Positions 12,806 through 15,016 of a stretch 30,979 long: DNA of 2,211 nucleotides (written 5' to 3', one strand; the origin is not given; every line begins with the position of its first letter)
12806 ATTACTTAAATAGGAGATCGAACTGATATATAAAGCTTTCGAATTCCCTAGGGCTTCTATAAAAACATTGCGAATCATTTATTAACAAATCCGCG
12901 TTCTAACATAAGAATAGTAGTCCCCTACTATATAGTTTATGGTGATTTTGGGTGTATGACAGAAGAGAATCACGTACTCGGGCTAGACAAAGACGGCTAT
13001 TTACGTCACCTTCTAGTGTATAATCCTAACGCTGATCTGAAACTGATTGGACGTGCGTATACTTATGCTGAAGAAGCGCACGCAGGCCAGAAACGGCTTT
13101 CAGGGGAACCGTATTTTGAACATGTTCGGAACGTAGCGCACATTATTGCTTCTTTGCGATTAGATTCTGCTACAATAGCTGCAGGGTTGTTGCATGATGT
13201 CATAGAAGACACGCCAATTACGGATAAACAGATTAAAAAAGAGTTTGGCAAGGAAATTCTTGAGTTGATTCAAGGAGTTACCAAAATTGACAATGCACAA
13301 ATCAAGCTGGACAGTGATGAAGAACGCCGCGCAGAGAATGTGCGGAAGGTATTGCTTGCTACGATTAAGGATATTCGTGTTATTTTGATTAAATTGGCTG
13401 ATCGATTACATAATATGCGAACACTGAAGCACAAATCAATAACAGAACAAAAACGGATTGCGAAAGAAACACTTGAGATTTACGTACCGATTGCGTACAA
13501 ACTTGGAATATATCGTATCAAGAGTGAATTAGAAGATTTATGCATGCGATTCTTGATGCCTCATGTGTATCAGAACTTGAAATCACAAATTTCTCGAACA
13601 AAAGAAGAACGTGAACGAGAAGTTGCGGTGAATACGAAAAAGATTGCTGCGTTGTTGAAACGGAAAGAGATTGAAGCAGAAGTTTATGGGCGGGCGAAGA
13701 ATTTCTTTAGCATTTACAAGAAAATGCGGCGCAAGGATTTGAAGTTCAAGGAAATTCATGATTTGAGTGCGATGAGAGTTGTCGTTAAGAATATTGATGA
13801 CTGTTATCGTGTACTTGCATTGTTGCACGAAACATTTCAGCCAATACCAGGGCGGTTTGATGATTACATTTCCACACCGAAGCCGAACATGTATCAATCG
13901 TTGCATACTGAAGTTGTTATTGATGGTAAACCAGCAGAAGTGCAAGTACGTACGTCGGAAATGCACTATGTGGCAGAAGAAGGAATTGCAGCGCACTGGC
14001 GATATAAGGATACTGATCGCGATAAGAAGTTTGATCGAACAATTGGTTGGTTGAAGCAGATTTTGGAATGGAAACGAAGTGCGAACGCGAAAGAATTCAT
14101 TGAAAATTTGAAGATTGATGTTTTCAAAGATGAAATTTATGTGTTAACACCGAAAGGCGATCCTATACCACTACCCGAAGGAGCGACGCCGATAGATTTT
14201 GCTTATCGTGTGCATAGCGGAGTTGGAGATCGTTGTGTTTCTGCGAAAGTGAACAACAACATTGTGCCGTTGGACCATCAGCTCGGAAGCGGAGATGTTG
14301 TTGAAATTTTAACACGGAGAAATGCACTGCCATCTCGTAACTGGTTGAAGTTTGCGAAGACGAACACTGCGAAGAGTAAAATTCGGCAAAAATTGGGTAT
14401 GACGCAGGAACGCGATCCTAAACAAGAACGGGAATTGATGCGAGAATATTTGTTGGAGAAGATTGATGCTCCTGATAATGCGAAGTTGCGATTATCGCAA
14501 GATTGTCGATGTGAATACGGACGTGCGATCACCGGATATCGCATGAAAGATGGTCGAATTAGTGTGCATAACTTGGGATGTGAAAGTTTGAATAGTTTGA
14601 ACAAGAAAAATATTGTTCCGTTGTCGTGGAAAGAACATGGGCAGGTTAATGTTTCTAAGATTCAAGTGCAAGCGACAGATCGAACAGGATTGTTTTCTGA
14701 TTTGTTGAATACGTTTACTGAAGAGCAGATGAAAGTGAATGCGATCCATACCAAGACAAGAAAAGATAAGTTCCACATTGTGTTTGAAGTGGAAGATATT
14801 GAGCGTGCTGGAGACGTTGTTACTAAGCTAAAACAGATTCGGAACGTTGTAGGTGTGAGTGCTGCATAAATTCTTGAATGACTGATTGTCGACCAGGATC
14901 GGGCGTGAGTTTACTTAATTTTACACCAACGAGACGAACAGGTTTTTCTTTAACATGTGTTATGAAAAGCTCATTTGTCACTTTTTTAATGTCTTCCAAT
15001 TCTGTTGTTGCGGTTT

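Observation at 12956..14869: Complete bacterial-type long RelA/SpoT homologue embedded in an archaeal locus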

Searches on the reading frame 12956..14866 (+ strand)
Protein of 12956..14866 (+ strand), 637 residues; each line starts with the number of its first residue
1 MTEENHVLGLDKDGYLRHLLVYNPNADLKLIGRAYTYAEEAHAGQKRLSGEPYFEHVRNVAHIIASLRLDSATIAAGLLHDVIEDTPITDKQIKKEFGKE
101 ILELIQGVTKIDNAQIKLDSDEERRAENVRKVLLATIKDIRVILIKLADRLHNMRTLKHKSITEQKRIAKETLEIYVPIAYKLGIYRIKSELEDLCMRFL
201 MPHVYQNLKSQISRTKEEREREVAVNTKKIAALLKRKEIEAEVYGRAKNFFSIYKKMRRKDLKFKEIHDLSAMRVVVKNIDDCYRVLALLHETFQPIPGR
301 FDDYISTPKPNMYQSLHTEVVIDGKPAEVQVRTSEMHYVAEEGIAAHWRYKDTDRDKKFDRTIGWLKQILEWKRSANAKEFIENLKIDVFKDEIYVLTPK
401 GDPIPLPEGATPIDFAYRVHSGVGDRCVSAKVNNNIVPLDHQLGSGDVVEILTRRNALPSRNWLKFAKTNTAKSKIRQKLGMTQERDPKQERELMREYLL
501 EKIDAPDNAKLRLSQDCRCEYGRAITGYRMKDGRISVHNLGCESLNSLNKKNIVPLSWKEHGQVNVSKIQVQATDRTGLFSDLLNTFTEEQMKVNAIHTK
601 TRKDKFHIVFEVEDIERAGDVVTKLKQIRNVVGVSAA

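Call 4: search_protein_families(library=pfam, proteins=[window:12956-14866:+], max_evalue=0.01)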
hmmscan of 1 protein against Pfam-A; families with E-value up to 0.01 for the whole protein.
window:12956-14866:+ (637 aa): 8 families
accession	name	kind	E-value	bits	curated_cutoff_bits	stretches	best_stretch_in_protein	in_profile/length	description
PF13328.12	HD_4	-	1.6e-49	168.1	27.2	1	34-185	1-155/156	HD domain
PF04607.23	RelA_SpoT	-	7.9e-40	136.1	27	1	245-353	1-111/113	Region found in RelA / SpoT proteins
PF02824.27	TGS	-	2.1e-21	76.2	22.2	1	394-453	1-60/60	TGS domain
PF01966.28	HD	-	3.3e-11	43.9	22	1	53-154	1-116/116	HD domain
PF13291.12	ACT_4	-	1.2e-09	39.1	27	1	568-634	8-78/80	ACT domain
PF01842.31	ACT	-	1.8e-09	37.7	27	1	569-629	3-65/66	ACT domain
PF02597.26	ThiS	-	0.0043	18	22.5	0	425-453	40-71/76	ThiS family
PF04609.17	MCR_C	-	0.0073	15.9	25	0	299-380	137-219/271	Methyl-coenzyme M reductase operon protein C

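Call 5: search_protein_families(library=ncbifam, proteins=[window:12956-14866:+], max_evalue=0.01)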
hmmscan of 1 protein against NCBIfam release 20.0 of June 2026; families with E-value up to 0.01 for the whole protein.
window:12956-14866:+ (637 aa): 6 families
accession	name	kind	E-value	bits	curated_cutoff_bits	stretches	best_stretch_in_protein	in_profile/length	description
TIGR00691.1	spoT_relA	subfamily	4.7e-197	656.5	499.2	2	34-498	1-468/687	RelA/SpoT family protein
NF008303.0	PRK11092.1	equivalog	7.7e-151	503.6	947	1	21-486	13-480/702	bifunctional GTP diphosphokinase/guanosine-3',5'-bis pyrophosphate 3'-pyrophosphohydrolase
NF008124.0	PRK10872.1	equivalog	6.9e-123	411.7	728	2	32-486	36-501/744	GTP diphosphokinase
NF053588.1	GTPPhKinYjbM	equivalog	1.7e-08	34.5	320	1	237-352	31-161/201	GTP diphosphokinase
NF007171.0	PRK09602.1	subfamily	6.7e-05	21.9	387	1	406-454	346-396/397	YchF-related putative GTPase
NF008770.0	PRK11798.2-6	equivalog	0.0013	18.6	198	1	135-230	46-137/144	ClpXP protease specificity-enhancing factor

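Call 9: find_homologous_proteins(query=window:12956-14866:+)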
Query window:12956-14866:+ (637 aa): 8000 proteins with E <= 0.001 among 8000 candidates; the best 120 are listed.
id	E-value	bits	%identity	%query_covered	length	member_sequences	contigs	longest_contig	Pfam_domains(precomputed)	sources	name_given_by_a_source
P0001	0.0e+0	1428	100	100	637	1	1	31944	PF04607.24,PF13328.13,PF02824.28,PF01966.29,PF13291.13,PF01842.32,PF28438.1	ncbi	-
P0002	6.3e-243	826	57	100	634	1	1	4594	PF04607.24,PF13328.13,PF02824.28,PF01966.29,PF22629.3,PF13291.13,PF01842.32,PF28438.1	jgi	jgi:GTP pyrophosphokinase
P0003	2.2e-239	814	58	98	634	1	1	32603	PF04607.24,PF13328.13,PF02824.28,PF01966.29,PF13291.13,PF01842.32,PF28438.1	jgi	jgi:GTP diphosphokinase / guanosine-3',5'-bis(diphosphate) 3'-diphosphatase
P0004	5.6e-239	813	57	100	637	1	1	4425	PF04607.24,PF13328.13,PF02824.28,PF01966.29,PF22629.3,PF13291.13,PF01842.32,PF28438.1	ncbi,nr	ncbi:bifunctional (p)ppGpp synthetase/guanosine-3',5'-bis(diphosphate) 3'-pyrophosphohydrolase [Cand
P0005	1.0e-233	795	56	98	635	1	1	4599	PF04607.24,PF13328.13,PF02824.28,PF02597.27,PF01966.29,PF13291.13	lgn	-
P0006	1.2e-231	789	55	100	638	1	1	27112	PF04607.24,PF13328.13,PF02824.28,PF01966.29,PF13291.13,PF28438.1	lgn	-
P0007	1.9e-231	788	57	98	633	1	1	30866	PF04607.24,PF13328.13,PF02824.28,PF01966.29,PF13291.13,PF28438.1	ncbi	-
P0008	4.4e-231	787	56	100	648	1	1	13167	PF04607.24,PF13328.13,PF02824.28,PF01966.29,PF13291.13,PF01842.32,PF28438.1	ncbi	-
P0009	5.1e-231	787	56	98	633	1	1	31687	PF04607.24,PF13328.13,PF02824.28,PF01966.29,PF13291.13,PF01842.32,PF28438.1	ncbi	-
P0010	1.0e-230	786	56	100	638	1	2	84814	PF04607.24,PF13328.13,PF02824.28,PF01966.29,PF13291.13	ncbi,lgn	-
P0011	1.1e-230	785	55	100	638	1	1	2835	PF04607.24,PF13328.13,PF02824.28,PF01966.29,PF13291.13,PF28438.1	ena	-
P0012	2.6e-230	784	54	100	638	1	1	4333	PF04607.24,PF13328.13,PF02824.28,PF01966.29,PF13291.13,PF01842.32,PF28438.1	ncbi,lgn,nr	ncbi:bifunctional (p)ppGpp synthetase/guanosine-3',5'-bis(diphosphate) 3'-pyrophosphohydrolase [Cand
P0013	6.8e-230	783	55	100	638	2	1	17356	PF04607.24,PF13328.13,PF02824.28,PF01966.29,PF13291.13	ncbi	-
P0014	6.8e-230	783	56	100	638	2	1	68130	PF04607.24,PF13328.13,PF02824.28,PF01966.29,PF13291.13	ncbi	-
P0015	3.9e-229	780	55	98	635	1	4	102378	PF04607.24,PF13328.13,PF02824.28,PF01966.29,PF13291.13,PF28438.1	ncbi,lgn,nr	ncbi:bifunctional (p)ppGpp synthetase/guanosine-3',5'-bis(diphosphate) 3'-pyrophosphohydrolase [Cand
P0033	1.8e-223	762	55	98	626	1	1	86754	PF04607.24,PF13328.13,PF02824.28,PF01966.29,PF22629.3,PF13291.13,PF01842.32,PF28438.1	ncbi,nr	ncbi:MAG: bifunctional (p)ppGpp synthetase/guanosine-3',5'-bis(diphosphate) 3'-pyrophosphohydrolase 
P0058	2.6e-212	725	52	100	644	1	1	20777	PF04607.24,PF13328.13,PF02824.28,PF01966.29,PF13291.13,PF01842.32,PF28438.1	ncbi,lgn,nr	ncbi:MAG: bifunctional (p)ppGpp synthetase/guanosine-3',5'-bis(diphosphate) 3'-pyrophosphohydrolase 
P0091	6.8e-203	694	51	99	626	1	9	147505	PF04607.24,PF13328.13,PF02824.28,PF01966.29,PF13291.13,PF01842.32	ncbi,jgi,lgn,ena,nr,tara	ncbi:(p)ppGpp synthetase [Candidatus Woesearchaeota archaeon]|nr:(p)ppGpp synthetase [Candidatus Woe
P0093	7.1e-202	690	51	96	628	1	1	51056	PF04607.24,PF13328.13,PF02824.28,PF01966.29,PF22629.3,PF13291.13,PF01842.32,PF28438.1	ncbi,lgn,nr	ncbi:bifunctional (p)ppGpp synthetase/guanosine-3',5'-bis(diphosphate) 3'-pyrophosphohydrolase [Cand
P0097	2.8e-201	688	-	-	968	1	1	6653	PF04607.24,PF13328.13,PF19296.6,PF02824.28,PF02597.27,PF01966.29,PF14451.13,PF13291.13,PF01842.32,PF28438.1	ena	-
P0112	7.9e-196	670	48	98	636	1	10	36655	PF04607.24,PF13328.13,PF02824.28,PF01966.29,PF13291.13,PF01842.32,PF28438.1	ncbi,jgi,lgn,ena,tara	tara:strand:- start:1298 stop:3208 length:1911 start_codon:yes stop_codon:yes gene_type:complete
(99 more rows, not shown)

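Call 12: search_solved_structures(query=window:12956-14866:+, show_alignments=3)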
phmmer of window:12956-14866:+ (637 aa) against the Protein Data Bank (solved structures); distinct sequences matched with E-value up to 0.001: 37.
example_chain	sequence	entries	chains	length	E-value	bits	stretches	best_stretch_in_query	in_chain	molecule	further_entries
6yxa_A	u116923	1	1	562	2.9e-145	488.3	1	26-497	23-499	GTP pyrophosphokinase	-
8fr8_I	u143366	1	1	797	4.8e-133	448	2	21-484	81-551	GTP pyrophosphokinase RelA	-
7oiw_A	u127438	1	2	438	3.1e-117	395.8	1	27-429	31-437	GTP pyrophosphokinase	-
5iqr_8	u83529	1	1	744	2.3e-110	373.1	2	60-478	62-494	GTP pyrophosphokinase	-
5kps_A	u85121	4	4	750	2.4e-110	373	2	60-478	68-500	GTP pyrophosphokinase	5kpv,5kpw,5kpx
5l3p_z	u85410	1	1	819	2.7e-105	356.3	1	60-478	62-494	GTP pyrophosphokinase,GTP pyrophosphokinase,GTP pyrophosphokinase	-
8acu_A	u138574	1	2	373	3.6e-103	349.3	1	26-373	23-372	GTP pyrophosphokinase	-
1vj7_A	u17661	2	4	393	2.9e-98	333.1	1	22-385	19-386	Bifunctional RELA/SPOT | Bifunctional (p)ppGpp synthase/hydrolase RelA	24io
5xnx_A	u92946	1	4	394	4.8e-91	309.3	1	21-388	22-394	Bifunctional (p)ppGpp synthase/hydrolase RelA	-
7ohg_A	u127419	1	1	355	9.8e-84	285.1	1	21-337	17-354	Guanosine-3',5'-bis(Diphosphate) 3'-pyrophosphohydrolase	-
6s2t_A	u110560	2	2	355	9.9e-84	285.1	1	21-337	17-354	(P)ppGpp synthetase I, SpoT/RelA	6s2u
6s2v_A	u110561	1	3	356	9.9e-84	285.1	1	21-337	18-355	(P)ppGpp synthetase I, SpoT/RelA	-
9s6k_B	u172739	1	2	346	2.9e-75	257.2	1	24-344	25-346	GTP pyrophosphokinase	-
7qpr_A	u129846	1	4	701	8.7e-73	249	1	29-488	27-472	ACT domain protein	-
7qps_A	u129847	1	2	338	1.8e-51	178.6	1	29-344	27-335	ACT domain protein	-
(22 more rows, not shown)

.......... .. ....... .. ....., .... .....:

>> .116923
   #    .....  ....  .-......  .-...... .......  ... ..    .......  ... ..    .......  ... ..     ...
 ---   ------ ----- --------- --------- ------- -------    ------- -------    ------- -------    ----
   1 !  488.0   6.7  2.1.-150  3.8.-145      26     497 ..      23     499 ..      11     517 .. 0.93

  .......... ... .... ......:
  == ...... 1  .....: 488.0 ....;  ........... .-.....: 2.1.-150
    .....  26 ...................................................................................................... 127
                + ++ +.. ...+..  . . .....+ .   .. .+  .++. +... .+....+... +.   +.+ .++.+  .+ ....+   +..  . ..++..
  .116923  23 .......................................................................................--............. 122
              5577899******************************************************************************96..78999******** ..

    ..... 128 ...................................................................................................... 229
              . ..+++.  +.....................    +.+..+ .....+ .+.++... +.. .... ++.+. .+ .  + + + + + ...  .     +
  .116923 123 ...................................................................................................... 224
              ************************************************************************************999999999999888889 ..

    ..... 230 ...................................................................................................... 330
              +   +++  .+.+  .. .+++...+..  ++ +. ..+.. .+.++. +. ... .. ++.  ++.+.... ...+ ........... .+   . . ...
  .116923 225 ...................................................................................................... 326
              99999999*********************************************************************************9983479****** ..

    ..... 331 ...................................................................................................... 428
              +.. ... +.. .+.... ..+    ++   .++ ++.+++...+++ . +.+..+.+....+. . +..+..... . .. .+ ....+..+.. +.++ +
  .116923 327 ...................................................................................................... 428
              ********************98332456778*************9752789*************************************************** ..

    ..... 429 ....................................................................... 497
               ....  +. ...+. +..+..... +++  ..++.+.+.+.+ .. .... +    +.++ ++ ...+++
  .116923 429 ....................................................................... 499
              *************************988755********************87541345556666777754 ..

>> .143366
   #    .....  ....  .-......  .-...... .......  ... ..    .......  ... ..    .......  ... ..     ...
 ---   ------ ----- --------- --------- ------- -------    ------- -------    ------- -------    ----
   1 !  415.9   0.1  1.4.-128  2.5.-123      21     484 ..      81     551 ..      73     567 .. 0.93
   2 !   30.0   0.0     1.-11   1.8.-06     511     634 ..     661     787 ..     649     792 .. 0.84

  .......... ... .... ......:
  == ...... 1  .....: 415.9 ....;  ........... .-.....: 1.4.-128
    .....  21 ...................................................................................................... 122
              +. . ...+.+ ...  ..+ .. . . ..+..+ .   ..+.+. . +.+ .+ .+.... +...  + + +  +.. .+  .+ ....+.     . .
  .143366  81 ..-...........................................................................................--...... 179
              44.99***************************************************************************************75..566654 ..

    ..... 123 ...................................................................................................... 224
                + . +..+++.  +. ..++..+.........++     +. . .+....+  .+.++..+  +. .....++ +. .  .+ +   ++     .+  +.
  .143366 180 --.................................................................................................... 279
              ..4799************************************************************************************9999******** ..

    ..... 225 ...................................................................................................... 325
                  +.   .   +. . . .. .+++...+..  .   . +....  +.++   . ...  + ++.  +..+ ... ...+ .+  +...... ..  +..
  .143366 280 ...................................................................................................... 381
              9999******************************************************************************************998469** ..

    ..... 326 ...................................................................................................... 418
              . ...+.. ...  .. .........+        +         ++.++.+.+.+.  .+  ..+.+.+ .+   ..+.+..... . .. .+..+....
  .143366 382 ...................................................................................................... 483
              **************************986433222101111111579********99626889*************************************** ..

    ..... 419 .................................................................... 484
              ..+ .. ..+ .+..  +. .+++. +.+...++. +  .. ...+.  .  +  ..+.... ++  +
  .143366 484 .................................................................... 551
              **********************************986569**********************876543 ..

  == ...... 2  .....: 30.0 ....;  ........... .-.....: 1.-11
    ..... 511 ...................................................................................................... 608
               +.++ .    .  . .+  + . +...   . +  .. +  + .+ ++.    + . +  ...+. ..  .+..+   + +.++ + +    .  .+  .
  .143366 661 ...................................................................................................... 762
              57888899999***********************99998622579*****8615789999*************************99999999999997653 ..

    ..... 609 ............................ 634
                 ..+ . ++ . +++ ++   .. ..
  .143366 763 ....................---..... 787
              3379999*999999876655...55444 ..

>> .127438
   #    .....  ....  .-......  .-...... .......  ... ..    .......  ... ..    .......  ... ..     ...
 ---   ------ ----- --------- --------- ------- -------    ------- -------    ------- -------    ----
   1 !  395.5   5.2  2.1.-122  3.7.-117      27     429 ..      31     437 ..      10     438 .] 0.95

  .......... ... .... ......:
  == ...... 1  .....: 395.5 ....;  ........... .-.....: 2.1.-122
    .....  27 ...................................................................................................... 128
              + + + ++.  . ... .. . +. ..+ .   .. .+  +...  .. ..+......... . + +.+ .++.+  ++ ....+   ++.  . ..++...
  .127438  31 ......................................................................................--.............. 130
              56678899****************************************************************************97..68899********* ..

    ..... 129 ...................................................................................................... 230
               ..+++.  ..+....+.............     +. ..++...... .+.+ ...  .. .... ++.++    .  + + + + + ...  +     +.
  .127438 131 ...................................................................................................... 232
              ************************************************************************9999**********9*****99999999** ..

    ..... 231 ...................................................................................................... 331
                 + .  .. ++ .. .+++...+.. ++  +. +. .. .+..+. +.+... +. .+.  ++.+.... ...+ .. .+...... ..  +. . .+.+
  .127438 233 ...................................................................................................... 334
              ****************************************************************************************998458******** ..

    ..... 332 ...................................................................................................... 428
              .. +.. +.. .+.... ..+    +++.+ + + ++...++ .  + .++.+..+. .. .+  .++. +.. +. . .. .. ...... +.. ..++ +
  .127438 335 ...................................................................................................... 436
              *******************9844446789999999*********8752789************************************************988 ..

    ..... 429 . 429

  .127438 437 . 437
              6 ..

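Call 22: find_encoding_contigs(protein=P0001, flank=10000, max_places=3)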
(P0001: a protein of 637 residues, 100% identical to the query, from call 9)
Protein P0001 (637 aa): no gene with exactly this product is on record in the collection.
